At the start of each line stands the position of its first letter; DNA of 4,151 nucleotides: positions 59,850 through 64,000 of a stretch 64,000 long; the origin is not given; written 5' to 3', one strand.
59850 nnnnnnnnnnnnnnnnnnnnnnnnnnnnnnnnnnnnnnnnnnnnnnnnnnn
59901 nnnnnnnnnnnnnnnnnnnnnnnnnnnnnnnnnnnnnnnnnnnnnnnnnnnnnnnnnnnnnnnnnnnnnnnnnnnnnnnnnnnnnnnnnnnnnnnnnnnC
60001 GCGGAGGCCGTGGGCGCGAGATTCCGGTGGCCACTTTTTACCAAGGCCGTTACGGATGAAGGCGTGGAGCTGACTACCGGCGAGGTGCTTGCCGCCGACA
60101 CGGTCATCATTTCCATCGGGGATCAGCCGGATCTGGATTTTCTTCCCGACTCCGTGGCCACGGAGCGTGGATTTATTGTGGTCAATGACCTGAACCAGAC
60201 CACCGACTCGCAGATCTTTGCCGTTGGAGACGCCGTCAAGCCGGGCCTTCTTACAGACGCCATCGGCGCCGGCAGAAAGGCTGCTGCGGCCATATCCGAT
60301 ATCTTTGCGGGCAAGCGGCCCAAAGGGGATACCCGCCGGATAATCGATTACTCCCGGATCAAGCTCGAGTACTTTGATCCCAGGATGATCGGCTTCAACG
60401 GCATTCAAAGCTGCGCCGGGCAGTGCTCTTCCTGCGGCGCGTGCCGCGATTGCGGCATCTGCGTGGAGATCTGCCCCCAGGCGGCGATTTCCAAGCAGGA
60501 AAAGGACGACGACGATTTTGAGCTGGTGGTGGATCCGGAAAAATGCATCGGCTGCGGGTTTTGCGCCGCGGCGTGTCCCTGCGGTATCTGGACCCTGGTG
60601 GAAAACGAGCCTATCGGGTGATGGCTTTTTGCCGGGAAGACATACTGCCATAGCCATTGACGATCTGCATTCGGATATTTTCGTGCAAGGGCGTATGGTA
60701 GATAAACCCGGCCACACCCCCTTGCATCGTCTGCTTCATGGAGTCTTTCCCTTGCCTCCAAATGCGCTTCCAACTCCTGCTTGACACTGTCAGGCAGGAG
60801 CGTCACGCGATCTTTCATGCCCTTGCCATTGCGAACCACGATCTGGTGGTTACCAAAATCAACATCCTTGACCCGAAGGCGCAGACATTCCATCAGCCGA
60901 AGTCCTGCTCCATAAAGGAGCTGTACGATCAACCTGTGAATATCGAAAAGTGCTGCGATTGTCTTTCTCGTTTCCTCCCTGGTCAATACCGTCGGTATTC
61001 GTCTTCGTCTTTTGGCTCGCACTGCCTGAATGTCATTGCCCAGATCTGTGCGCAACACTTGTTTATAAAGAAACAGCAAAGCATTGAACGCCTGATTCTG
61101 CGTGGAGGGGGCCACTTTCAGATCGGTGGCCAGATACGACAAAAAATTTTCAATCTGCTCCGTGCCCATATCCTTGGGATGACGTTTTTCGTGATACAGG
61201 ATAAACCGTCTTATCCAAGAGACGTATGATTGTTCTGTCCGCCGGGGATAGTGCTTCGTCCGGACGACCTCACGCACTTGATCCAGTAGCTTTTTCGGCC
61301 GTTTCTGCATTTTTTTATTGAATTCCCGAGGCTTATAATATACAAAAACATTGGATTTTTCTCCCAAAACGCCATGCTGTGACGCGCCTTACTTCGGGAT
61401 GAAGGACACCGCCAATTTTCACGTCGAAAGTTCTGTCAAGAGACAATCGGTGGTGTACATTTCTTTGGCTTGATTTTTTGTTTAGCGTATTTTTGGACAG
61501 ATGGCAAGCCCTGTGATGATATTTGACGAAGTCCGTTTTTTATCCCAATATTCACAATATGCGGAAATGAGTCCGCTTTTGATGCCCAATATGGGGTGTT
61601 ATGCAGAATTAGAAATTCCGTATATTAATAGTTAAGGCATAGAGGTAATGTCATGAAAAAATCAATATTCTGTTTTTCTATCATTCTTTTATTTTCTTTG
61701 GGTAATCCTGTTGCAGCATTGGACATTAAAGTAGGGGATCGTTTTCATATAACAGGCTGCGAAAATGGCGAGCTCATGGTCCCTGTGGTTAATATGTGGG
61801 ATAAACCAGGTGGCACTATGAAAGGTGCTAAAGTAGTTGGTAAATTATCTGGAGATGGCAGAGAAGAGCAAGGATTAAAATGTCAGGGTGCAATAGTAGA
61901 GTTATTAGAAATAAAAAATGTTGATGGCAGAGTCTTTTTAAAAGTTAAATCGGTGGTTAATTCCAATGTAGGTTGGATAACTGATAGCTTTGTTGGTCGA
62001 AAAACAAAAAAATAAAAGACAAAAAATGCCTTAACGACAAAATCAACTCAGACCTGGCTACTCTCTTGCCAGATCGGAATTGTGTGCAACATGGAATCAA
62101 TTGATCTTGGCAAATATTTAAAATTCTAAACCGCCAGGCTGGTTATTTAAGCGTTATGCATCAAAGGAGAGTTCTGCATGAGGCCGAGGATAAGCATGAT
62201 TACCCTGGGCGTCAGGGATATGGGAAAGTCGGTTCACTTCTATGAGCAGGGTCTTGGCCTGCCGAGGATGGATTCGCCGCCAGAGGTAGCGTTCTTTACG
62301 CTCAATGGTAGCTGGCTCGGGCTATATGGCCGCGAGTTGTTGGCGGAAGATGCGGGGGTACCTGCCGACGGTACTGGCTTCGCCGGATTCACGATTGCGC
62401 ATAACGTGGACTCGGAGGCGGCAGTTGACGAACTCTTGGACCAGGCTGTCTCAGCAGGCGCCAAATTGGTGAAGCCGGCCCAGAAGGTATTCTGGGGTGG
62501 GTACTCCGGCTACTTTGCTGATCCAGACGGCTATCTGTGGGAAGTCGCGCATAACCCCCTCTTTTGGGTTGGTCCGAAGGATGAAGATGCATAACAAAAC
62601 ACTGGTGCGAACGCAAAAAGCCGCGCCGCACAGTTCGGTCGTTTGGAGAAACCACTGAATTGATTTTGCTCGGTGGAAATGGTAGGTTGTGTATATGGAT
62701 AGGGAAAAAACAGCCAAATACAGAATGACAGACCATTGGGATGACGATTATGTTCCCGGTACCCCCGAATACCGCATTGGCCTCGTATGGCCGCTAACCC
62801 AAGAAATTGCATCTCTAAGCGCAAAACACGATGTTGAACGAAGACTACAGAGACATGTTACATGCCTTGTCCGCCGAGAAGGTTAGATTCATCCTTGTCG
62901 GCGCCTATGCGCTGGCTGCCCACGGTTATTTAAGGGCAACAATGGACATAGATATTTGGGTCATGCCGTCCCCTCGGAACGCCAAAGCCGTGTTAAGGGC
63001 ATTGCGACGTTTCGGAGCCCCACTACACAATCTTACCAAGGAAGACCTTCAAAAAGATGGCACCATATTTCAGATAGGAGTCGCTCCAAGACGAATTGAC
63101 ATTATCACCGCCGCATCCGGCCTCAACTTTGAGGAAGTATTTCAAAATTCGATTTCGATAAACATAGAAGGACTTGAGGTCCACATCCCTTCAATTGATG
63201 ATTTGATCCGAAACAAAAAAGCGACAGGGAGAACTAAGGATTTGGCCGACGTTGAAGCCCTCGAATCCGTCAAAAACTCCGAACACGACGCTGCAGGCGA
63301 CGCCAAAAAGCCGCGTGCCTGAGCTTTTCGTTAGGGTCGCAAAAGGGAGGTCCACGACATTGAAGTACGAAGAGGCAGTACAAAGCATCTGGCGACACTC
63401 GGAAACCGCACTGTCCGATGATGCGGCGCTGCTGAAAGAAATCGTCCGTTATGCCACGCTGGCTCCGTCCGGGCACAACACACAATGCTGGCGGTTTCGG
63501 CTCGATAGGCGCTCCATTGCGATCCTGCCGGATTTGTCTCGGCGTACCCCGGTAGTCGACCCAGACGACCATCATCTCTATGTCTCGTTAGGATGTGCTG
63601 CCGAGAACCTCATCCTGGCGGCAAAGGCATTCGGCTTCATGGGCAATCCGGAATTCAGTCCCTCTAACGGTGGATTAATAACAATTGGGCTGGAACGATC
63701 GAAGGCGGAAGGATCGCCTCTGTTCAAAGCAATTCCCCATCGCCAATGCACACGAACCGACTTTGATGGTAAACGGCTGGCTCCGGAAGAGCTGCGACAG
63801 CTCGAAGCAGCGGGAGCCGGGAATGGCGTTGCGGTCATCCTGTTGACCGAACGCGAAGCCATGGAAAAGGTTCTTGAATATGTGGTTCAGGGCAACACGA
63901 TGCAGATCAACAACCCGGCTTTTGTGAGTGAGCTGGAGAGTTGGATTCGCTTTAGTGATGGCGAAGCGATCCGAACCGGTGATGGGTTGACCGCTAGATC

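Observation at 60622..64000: Chromosomal integron with at least four cassettes abutting the glutamate synthase operon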

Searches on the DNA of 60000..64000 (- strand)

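Call 9: search_rna_families(source=window, start=60000, end=64000, threshold=evalue, max_evalue=10)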
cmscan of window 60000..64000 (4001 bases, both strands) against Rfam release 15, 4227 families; matches with E-value up to 10: 3.
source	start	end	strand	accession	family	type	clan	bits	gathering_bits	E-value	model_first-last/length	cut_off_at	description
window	62463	62485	+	RF02519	ToxI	Gene; antitoxin;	-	18.1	50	8.8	1-34/34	no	ToxI antitoxin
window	62043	62090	-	RF01125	sR4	Gene; snRNA; snoRNA; CD-box;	-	16.7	50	1.7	1-56/56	no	Small nucleolar RNA sR4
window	63770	63859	+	RF01383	GRIK4_3p_UTR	Gene;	-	16.4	38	9.5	1-94/94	no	GRIK4 3 prime UTR element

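Call 31: search_with_rna_model(model_id=R1, sources=[L006, L007, L008, L009, L010, L012], max_evalue=0.001, make_alignment=true, show_alignments=0)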
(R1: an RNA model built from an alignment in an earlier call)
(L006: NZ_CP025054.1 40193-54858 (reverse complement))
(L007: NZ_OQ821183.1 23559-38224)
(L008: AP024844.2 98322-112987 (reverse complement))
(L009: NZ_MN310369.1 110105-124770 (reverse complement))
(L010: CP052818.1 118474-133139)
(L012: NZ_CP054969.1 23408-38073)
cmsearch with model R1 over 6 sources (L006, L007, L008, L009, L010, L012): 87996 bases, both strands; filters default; matches with E-value up to 0.001: 12.
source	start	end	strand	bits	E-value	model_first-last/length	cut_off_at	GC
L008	5382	5441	-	66.2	1.9e-14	1-58/58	no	0.58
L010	5967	6026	-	62.8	1.4e-13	1-58/58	no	0.55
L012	3927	3986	-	51.9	9.6e-11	1-58/58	no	0.53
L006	5314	5377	-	50.3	2.6e-10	1-58/58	no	0.64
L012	4891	4972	-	45.1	5.6e-09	1-58/58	no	0.51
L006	6187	6258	-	44.8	6.8e-09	1-58/58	no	0.65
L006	359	430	-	41.6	4.7e-08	1-58/58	no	0.62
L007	6259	6344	-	38.8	2.5e-07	1-58/58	no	0.49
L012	6056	6127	-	38.4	3.2e-07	1-58/58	no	0.64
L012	5453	5566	-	32.2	1.3e-05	1-58/58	no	0.58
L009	6216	6327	-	30.5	3.7e-05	1-58/58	no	0.49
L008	6238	6344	-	29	9.2e-05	1-58/58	no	0.53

Alignment A4: 12 matches aligned to the model, 122 columns, each read 5' to 3' on its own strand. Consensus structure (alignment columns), stored with it:
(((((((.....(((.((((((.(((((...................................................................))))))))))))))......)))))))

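Call 32: build_rna_model(alignment_id=A4)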
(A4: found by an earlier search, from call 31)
Model R2 built from alignment A4 (12 sequences, 122 columns); structure: stored with the alignment.
model positions 84; base pairs 21; branch points 0; effective number of sequences 10.95; information 0.676 bits per position. Calibrated on 0.2 Mb of random sequence (short: E-values are rough).
structure used (alignment columns):
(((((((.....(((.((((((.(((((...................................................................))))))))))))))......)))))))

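Call 33: search_with_rna_model(model_id=R1, source=L001, filters=off, max_evalue=10, show_alignments=8)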
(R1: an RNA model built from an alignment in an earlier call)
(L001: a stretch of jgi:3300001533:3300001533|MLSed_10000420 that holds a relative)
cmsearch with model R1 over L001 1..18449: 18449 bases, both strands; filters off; matches with E-value up to 10: 6.
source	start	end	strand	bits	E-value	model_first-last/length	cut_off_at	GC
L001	12688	12741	+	17.8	0.015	5-54/58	no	0.52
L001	9759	9814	+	15.2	0.073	1-58/58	no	0.54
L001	10448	10506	+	11.7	0.6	1-58/58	no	0.61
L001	13216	13240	-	7.8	6.4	1-58/58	no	0.36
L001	7949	7965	+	7.7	6.8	1-58/58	no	0.59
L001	13461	13502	+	7.3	8.6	1-58/58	no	0.5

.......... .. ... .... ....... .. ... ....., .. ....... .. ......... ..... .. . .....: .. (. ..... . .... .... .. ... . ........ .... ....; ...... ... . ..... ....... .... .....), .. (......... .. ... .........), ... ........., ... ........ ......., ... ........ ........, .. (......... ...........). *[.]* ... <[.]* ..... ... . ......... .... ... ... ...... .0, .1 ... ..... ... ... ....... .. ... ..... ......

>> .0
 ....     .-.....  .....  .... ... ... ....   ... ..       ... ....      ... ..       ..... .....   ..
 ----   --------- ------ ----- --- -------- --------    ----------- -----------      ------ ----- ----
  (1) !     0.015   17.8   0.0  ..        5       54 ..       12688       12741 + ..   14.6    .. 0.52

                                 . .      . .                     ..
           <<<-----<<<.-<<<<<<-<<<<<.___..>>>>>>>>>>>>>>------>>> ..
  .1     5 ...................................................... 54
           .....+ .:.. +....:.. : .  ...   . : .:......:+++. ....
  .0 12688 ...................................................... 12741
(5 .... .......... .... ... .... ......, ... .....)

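Call 34: search_with_rna_model(model_id=R2, source=L001, filters=off, max_evalue=10)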
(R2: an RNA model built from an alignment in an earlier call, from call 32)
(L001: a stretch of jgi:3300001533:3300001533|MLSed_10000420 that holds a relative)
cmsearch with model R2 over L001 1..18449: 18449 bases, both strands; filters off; matches with E-value up to 10: 10.
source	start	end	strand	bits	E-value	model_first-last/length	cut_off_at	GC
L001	17523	17640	+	32.4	2.3e-06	1-84/84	no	0.45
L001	14505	14635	+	29.8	1e-05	1-84/84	no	0.5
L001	9759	9814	+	13.6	0.13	1-84/84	no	0.54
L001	12688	12741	+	12.3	0.28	5-80/84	no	0.52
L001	9198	9329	+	10.8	0.66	1-84/84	no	0.41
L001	10448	10506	+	9.1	1.8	1-84/84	no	0.61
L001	13216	13240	-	7.6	4.2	1-84/84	no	0.36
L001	427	509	+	7.4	4.9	1-84/84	no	0.53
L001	7949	7965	+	6.5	8.1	1-84/84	no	0.59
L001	14563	14635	-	6.4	8.5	1-84/84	no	0.49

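Call 41: search_with_rna_model(model_id=R2, source=L014, filters=off, max_evalue=10)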
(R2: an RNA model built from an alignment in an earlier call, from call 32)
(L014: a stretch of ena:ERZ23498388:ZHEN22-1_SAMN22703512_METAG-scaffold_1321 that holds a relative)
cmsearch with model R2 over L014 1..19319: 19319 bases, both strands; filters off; matches with E-value up to 10: 4.
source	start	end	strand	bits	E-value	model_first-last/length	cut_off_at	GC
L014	7270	7330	-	12.2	0.32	1-84/84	no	0.52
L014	14719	14758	-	7.8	4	1-84/84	no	0.6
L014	8872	8888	-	6.5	8.5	1-84/84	no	0.59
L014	2461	2477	+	6.2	9.9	1-84/84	no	0.12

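Call 43: search_with_rna_model(model_id=R2, source=window, filters=off, max_evalue=10, show_alignments=4)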
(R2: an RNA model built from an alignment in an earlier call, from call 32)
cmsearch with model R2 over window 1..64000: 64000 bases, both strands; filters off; matches with E-value up to 10: 5.
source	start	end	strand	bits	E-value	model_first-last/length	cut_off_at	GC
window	62589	62644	+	13.6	0.45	1-84/84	no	0.54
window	15255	15352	-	11.7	1.4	1-84/84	no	0.7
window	62028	62159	+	10.8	2.3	1-84/84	no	0.41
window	63278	63336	+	9.1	6.3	1-84/84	no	0.61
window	47646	47677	+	8.3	9.8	1-84/84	no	0.62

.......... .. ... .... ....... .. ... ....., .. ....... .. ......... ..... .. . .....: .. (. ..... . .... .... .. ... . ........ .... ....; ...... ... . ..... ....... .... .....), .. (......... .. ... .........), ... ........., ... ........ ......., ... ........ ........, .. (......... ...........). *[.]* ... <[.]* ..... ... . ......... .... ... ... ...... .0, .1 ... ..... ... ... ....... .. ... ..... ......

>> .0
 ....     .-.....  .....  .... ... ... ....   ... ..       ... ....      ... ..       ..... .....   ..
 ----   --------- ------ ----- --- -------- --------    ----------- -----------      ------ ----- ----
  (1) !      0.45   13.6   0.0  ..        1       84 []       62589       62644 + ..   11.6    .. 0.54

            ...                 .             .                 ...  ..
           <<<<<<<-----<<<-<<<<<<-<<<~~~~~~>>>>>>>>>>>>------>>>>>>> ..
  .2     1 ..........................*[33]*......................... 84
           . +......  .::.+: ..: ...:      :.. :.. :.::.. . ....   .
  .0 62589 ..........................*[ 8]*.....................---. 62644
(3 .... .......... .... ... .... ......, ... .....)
